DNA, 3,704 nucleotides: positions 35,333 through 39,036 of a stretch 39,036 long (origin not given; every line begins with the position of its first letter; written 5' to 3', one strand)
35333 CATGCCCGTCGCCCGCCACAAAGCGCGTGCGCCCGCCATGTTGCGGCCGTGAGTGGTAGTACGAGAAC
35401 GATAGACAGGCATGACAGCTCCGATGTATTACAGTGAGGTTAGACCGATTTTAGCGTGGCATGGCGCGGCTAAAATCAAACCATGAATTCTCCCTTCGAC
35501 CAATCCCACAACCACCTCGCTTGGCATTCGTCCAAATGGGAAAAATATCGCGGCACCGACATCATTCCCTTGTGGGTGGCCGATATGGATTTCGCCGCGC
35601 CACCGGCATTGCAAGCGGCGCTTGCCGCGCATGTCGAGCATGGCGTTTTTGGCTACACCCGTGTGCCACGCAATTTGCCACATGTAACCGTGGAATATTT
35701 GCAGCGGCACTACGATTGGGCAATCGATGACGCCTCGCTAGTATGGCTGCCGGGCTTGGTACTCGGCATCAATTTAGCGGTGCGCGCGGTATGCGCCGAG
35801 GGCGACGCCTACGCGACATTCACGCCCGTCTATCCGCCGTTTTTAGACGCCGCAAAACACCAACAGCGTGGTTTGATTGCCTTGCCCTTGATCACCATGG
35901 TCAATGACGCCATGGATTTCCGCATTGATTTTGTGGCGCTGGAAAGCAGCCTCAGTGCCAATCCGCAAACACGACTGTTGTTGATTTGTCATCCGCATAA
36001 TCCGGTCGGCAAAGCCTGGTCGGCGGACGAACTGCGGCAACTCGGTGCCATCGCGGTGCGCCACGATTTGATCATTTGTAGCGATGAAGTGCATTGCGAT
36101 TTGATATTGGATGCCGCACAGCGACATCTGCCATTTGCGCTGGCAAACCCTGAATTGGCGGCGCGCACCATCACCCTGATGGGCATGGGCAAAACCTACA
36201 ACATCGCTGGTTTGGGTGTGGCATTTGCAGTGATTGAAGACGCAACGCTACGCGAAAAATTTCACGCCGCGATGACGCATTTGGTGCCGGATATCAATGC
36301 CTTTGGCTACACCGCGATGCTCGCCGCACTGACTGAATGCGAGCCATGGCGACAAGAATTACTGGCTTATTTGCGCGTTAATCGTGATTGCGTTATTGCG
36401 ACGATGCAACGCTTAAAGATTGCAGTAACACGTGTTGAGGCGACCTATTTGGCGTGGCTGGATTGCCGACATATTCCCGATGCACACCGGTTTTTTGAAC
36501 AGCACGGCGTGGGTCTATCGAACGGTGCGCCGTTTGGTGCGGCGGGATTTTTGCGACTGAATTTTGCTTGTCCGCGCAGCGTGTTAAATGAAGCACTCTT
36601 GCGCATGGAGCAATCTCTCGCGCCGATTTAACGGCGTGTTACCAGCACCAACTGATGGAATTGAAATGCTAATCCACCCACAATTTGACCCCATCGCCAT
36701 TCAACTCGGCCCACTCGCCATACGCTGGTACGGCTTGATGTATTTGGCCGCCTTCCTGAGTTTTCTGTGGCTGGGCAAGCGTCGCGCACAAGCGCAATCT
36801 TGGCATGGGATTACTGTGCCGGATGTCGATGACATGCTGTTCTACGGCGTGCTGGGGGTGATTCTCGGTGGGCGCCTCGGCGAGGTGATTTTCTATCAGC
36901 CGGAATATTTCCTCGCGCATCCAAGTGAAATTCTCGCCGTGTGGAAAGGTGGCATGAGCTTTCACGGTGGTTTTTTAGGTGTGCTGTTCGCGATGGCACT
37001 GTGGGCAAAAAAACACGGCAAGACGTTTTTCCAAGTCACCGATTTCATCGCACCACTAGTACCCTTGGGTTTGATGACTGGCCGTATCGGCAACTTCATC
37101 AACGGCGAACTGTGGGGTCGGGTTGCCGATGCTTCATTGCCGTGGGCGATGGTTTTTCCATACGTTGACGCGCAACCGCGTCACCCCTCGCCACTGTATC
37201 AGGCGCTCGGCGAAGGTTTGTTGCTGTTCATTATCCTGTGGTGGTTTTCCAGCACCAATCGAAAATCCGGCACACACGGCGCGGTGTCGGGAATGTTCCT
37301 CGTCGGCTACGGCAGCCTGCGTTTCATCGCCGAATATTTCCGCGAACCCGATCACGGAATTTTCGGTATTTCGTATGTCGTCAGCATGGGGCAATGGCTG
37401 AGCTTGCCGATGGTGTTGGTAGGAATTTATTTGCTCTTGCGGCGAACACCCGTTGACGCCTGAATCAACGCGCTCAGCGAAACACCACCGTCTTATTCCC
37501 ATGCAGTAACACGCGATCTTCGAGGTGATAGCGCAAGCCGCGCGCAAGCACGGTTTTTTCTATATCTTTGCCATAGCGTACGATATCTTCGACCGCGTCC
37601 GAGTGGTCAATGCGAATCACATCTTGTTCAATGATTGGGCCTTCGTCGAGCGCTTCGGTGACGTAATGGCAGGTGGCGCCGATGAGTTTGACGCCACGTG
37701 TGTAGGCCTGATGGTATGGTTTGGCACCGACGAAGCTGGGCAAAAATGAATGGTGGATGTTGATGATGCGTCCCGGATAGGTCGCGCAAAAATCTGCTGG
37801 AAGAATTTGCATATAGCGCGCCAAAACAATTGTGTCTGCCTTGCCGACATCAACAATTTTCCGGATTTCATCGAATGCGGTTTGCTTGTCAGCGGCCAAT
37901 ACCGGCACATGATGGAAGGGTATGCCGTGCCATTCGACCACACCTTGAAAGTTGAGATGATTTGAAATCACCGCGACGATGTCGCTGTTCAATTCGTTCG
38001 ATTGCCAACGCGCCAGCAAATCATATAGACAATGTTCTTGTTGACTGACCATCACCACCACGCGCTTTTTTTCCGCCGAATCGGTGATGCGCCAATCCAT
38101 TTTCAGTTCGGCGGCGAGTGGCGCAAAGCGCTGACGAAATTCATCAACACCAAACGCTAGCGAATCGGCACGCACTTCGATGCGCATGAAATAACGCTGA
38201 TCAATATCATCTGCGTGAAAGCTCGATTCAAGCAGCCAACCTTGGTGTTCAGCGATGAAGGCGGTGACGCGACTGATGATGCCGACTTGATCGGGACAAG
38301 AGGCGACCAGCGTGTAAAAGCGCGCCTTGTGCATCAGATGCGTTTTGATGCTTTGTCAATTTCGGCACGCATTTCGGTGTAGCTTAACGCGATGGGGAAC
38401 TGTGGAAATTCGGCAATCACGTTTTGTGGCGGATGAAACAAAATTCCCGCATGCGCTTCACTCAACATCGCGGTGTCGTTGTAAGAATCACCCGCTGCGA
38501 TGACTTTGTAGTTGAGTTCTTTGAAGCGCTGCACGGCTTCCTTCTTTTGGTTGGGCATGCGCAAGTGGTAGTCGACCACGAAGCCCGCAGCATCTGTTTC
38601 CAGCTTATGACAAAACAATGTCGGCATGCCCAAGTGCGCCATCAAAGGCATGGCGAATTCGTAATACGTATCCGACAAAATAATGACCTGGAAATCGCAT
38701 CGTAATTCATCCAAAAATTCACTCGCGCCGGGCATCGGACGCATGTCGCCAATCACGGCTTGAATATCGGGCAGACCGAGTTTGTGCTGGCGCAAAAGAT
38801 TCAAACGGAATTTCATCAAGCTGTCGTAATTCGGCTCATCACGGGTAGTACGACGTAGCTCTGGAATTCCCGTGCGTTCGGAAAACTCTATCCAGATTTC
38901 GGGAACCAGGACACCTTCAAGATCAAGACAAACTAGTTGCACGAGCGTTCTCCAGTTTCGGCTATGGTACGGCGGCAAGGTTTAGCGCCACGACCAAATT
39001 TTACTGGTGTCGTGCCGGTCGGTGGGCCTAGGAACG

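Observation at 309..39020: Hyper-abundant ~25-bp motif (TTRAC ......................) scattered through genes and spacers on both strands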

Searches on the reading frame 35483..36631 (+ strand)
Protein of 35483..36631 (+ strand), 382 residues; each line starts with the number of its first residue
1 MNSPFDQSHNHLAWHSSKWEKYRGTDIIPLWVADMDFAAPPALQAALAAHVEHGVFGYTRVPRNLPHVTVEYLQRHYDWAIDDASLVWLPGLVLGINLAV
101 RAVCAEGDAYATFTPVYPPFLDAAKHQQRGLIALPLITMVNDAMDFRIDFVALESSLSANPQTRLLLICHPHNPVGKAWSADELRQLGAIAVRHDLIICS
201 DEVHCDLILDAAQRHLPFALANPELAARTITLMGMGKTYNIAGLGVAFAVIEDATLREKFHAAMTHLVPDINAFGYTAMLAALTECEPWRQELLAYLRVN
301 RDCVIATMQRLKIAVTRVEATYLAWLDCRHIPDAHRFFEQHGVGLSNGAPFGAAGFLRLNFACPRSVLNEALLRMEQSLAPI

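Call 49: search_protein_families(library=pfam, proteins=[window:35483-36631:+], max_evalue=0.001)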
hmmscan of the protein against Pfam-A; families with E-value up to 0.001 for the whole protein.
window:35483-36631:+ (382 aa): 1 family
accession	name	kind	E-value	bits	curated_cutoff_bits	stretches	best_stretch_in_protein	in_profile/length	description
PF00155.27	Aminotran_1_2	-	6.7e-33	114.8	19.7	1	26-372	2-358/361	Aminotransferase class I and II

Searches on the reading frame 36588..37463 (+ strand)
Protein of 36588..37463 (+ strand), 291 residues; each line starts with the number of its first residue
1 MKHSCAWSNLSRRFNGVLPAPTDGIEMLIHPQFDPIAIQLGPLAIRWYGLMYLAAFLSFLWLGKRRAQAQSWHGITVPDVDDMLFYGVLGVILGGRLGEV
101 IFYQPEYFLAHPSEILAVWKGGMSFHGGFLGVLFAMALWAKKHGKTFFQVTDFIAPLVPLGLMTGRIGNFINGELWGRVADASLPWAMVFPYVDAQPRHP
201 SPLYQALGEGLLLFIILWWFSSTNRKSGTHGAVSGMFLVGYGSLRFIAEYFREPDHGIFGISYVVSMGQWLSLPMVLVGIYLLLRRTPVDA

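Call 49: search_protein_families(library=pfam, proteins=[window:36588-37463:+], max_evalue=0.001)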
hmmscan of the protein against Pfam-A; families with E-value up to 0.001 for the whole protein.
window:36588-37463:+ (291 aa): 1 family
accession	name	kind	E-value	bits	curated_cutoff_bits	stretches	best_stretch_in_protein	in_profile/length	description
PF01790.23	LGT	-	2e-81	273.3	24.9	1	35-284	1-239/240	Prolipoprotein diacylglyceryl transferase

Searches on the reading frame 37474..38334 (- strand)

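Call 49: search_protein_families(library=pfam, proteins=[window:37474-38334:-], max_evalue=0.001)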
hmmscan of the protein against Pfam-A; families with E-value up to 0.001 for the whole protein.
window:37474-38334:- (286 aa): 2 families
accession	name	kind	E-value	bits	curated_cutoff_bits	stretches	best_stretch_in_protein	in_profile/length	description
PF00551.24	Formyl_trans_N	-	6.1e-42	143.9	26.1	1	90-265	1-179/181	Formyl transferase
PF01842.31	ACT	-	0.00034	20.8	27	1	7-31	1-25/66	ACT domain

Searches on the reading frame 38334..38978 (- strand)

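Call 49: search_protein_families(library=pfam, proteins=[window:38334-38978:-], max_evalue=0.001)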
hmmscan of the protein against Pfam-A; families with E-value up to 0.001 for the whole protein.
window:38334-38978:- (214 aa): 2 families
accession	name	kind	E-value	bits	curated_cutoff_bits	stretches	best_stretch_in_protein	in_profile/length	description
PF00702.32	Hydrolase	-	1.9e-11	45.1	26.4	1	68-175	84-190/191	haloacid dehalogenase-like hydrolase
PF12710.13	HAD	-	8.3e-10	39.8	27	1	30-172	19-188/189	haloacid dehalogenase-like hydrolase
